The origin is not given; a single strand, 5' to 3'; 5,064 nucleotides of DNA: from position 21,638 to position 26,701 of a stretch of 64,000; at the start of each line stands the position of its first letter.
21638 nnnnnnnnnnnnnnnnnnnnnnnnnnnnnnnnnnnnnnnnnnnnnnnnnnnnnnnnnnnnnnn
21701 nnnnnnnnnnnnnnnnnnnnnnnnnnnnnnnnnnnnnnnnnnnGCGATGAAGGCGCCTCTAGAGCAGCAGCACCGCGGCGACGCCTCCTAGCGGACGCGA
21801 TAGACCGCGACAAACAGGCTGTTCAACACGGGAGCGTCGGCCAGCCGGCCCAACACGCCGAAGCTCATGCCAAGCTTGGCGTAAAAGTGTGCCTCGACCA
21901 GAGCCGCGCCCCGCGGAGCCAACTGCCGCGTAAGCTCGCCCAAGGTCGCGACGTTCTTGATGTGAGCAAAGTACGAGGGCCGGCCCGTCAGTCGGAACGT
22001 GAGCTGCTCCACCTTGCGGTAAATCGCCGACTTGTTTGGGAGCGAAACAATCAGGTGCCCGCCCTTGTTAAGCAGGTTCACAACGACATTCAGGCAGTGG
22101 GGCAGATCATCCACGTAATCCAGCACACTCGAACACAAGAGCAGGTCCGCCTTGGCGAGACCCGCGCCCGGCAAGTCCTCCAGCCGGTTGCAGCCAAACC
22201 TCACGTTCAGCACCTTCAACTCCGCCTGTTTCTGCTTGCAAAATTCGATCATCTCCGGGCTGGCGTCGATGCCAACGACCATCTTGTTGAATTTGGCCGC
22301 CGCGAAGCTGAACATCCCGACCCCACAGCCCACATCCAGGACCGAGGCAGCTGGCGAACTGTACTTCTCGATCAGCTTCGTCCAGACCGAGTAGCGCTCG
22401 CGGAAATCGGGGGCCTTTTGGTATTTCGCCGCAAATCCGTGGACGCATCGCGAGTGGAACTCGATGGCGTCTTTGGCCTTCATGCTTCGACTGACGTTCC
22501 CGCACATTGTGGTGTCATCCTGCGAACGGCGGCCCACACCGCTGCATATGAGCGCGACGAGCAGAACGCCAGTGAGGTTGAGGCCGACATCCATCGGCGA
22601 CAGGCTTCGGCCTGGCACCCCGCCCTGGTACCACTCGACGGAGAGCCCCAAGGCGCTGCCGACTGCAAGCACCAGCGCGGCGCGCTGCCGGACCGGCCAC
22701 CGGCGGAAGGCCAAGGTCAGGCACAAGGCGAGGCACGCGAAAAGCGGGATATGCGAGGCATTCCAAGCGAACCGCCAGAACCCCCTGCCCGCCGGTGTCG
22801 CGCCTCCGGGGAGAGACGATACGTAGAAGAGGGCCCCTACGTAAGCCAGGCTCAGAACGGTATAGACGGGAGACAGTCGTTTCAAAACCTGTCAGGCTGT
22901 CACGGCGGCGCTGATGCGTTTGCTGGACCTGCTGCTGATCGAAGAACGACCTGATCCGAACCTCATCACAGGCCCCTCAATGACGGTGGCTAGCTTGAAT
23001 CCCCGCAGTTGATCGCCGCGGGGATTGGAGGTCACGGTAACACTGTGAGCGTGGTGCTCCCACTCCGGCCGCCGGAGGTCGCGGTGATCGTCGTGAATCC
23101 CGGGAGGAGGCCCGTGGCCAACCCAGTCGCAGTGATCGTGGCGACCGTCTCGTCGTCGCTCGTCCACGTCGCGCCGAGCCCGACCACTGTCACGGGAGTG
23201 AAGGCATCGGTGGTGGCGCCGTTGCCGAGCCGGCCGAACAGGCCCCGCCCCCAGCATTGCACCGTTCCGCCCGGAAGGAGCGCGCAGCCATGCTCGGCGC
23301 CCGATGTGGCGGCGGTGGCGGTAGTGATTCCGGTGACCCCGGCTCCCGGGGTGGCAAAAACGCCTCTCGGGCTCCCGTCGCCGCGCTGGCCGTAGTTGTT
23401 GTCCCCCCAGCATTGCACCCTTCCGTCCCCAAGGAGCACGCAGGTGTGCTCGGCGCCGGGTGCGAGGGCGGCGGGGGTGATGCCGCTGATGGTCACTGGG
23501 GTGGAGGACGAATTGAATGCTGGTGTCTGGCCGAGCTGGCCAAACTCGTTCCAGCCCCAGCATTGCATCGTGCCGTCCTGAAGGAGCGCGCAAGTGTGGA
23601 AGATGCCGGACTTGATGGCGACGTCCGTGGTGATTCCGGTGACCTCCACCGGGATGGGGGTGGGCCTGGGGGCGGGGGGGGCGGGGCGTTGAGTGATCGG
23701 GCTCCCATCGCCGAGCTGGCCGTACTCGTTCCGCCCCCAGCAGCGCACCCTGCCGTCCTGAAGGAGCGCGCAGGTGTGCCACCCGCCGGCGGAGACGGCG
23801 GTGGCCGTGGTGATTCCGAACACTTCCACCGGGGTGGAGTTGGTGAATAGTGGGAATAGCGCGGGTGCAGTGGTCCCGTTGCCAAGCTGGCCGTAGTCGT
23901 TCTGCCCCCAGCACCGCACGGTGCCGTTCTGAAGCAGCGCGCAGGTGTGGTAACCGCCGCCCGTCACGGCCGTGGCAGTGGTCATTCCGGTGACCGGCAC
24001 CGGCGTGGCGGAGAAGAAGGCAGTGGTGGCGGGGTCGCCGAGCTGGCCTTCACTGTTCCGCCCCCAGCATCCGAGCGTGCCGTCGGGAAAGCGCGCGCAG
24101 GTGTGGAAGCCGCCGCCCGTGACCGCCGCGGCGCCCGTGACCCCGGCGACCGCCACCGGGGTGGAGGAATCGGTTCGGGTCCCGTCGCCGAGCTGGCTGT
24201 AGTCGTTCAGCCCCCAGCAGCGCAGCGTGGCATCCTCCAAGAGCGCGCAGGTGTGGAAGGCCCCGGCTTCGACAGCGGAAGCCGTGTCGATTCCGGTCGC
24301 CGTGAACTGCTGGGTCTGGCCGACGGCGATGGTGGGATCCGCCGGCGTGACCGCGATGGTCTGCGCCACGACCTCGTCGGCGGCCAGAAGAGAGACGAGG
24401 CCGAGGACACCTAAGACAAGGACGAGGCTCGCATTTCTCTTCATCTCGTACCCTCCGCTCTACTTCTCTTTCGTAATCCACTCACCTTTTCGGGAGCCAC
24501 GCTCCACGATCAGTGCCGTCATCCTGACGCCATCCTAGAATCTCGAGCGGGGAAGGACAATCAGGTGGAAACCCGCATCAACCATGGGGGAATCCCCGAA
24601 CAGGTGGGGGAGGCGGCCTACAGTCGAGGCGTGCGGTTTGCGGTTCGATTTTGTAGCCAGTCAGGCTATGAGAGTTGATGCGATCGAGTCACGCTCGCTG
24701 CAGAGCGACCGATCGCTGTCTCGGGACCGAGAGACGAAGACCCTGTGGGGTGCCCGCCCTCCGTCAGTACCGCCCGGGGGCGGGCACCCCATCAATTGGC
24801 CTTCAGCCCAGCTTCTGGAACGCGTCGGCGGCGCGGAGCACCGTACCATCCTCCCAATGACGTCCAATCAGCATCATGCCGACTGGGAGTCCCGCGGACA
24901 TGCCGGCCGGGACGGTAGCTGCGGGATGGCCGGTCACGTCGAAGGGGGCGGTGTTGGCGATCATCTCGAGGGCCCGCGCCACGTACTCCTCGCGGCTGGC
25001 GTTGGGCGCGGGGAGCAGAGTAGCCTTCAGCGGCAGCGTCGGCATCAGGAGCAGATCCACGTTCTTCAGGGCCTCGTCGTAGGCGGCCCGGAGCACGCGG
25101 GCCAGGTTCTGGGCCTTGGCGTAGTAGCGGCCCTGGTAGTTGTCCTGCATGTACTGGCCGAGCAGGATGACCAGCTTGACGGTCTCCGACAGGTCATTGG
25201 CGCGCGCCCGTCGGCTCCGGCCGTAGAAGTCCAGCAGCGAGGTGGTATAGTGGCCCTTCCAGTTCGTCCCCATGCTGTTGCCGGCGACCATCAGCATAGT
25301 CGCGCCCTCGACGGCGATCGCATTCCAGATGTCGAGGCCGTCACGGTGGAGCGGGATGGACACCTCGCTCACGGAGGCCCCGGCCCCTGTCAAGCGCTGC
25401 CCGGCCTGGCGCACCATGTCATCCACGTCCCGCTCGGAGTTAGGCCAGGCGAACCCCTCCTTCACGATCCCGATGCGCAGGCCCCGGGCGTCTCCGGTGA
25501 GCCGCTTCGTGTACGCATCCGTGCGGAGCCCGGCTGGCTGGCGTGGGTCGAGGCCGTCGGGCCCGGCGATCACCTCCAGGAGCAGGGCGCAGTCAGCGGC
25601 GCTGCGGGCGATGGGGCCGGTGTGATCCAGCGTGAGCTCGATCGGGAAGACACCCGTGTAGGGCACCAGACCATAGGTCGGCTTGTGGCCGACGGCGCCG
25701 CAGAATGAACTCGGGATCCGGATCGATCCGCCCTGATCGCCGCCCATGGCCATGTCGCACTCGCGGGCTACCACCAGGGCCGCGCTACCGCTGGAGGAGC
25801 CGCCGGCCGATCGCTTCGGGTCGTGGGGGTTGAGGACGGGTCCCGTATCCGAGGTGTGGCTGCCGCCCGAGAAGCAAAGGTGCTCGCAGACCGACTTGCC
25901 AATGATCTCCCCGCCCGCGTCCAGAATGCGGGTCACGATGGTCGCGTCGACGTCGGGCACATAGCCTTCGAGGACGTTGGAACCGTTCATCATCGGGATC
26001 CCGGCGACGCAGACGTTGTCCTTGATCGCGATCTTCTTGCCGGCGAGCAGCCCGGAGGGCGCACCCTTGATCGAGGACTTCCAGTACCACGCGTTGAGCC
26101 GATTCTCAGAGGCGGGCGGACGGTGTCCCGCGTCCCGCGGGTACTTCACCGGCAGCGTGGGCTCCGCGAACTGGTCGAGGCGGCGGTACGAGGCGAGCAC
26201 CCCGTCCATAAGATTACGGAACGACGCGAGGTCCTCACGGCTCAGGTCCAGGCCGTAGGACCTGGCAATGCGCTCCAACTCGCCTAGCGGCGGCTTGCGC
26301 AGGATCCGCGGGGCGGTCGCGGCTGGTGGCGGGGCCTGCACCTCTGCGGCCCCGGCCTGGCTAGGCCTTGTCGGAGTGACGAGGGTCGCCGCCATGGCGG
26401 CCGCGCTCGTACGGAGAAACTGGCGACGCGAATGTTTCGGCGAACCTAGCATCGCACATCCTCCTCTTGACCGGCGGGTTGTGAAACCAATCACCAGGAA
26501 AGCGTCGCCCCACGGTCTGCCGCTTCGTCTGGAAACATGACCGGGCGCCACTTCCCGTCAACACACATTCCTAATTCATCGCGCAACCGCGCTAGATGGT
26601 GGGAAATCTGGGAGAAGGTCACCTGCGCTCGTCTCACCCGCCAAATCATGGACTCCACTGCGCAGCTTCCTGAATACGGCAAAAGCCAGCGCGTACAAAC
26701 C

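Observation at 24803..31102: A lower-GC compositional island inside the locus encodes a spermidine-synthase-domain membrane protein and a GMC oxidoreductase with its TAT subunit, next to a TAT amidase.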

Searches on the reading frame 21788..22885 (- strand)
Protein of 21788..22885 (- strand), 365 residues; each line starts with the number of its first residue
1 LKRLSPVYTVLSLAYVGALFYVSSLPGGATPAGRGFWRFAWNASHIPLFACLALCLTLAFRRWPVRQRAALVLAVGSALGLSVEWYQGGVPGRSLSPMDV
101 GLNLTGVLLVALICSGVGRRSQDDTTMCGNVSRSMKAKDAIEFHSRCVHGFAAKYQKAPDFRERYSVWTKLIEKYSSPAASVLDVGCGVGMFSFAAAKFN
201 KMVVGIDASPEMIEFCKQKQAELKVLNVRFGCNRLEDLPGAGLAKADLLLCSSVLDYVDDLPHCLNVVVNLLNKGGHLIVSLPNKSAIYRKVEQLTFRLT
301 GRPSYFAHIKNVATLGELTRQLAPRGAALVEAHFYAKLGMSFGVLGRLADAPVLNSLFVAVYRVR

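Call 9: search_protein_families(library=pfam, proteins=[window:21788-22885:-], max_evalue=0.001)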
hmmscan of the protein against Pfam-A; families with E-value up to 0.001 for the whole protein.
window:21788-22885:- (365 aa): 12 families
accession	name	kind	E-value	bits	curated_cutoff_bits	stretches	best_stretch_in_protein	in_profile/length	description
PF13847.12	Methyltransf_31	-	5.7e-23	81.7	27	1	178-294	3-124/145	Methyltransferase domain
PF08241.18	Methyltransf_11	-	1.8e-17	64.2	21.2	1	183-280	1-95/95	Methyltransferase domain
PF13649.12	Methyltransf_25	-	2.8e-16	60.4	27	1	182-276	1-97/97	Methyltransferase domain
PF08242.18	Methyltransf_12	-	9.3e-16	58.8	30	1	183-278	1-98/98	Methyltransferase domain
PF13489.12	Methyltransf_23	-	1.1e-14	55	27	1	164-331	5-163/164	Methyltransferase domain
PF06325.19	PrmA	-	6.4e-08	32.9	22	1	170-281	153-259/296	Ribosomal protein L11 methyltransferase (PrmA)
PF01209.24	Ubie_methyltran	-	3.3e-07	30.3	20.1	1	165-280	32-151/233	ubiE/COQ5 methyltransferase family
PF04892.17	VanZ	-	8.1e-07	30.2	30.1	1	46-114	59-122/126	VanZ like family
PF13679.12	Methyltransf_32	-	6.2e-05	23.4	27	1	166-229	11-83/143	Methyltransferase domain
PF05175.20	MTS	-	0.00025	21.2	23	1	178-228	31-83/170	Methyltransferase small domain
PF05401.17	NodS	-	0.00055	20.3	24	1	176-283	41-147/201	Nodulation protein S (NodS)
PF02353.26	CMAS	-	0.00085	19.2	27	0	178-225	62-110/273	Mycolic acid cyclopropane synthetase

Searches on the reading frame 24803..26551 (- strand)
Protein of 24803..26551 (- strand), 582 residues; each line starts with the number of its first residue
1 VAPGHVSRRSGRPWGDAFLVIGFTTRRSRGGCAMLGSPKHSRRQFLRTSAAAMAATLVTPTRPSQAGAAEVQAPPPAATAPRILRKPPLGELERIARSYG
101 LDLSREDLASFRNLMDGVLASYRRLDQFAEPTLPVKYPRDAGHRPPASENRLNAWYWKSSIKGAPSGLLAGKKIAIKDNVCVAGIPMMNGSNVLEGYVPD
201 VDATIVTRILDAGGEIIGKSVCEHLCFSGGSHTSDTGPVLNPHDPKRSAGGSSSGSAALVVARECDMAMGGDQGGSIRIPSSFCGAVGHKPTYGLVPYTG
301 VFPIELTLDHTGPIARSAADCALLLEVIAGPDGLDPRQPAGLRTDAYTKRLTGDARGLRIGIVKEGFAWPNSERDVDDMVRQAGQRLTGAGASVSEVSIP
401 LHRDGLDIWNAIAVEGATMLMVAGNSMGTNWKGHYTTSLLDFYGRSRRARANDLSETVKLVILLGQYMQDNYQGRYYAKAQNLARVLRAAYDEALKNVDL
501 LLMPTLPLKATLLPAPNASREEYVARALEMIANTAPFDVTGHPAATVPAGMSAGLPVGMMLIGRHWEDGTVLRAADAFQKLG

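Call 5: search_protein_families(library=pfam, proteins=[window:24803-26551:-], max_evalue=0.01)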
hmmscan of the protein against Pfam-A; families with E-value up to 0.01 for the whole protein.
window:24803-26551:- (582 aa): 2 families
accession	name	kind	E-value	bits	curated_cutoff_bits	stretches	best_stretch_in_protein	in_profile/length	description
PF01425.27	Amidase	-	3e-98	330.2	27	1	150-572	28-445/445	Amidase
PF10518.14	TAT_signal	-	7.1e-05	23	22.7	1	40-58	2-20/21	TAT (twin-arginine translocation) pathway signal sequence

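Call 6: search_protein_families(library=ncbifam, proteins=[window:24803-26551:-], max_evalue=0.01)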
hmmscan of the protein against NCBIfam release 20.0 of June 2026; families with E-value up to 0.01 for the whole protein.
window:24803-26551:- (582 aa): 26 families (the best 25 are shown)
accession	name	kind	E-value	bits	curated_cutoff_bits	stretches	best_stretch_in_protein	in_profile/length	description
NF005565.0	PRK07235.1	subfamily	8e-238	790.1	545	1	85-580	4-499/506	amidase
TIGR00132.1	gatA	equivalog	5.6e-86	289.1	481.1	1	166-580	56-462/466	Asp-tRNA(Asn)/Glu-tRNA(Gln) amidotransferase subunit GatA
NF005688.0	PRK07488.1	equivalog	2.7e-69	234.3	532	1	162-579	68-463/474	indoleacetamide hydrolase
NF004815.0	PRK06169.1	equivalog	7.2e-68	229.2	506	2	162-471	68-371/471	amidase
NF006631.0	PRK09201.1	equivalog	2.2e-57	194.9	461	2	160-387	63-289/466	AtzE family amidohydrolase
NF005450.0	PRK07042.1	equivalog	1.9e-56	191.5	458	2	161-407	64-304/464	amidase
TIGR02715.1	amido_AtzE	subfamily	1.5e-55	189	425.75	2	161-385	57-280/452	AtzE family amidohydrolase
NF006169.0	PRK08310.1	equivalog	1.3e-52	179.5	391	2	159-339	16-198/395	amidase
NF004816.0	PRK06170.1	equivalog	4.9e-50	170.6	503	1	165-578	72-478/493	amidase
NF006006.0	PRK08137.1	equivalog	8.7e-49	166.7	534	2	162-398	94-335/529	amidase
NF005687.0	PRK07487.1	subfamily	3.2e-47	161.4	428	1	157-579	61-453/468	amidase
NF005686.0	PRK07486.1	subfamily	2.4e-46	158.4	465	2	162-415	73-324/486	amidase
NF005460.0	PRK07056.1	subfamily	3.8e-45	154.7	447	2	164-400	69-295/457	amidase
NF004622.0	PRK05962.1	equivalog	6e-45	153.8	463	2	162-399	46-269/431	amidase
NF005899.0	PRK07869.1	equivalog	2.7e-42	145.2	418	1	163-574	68-454/471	amidase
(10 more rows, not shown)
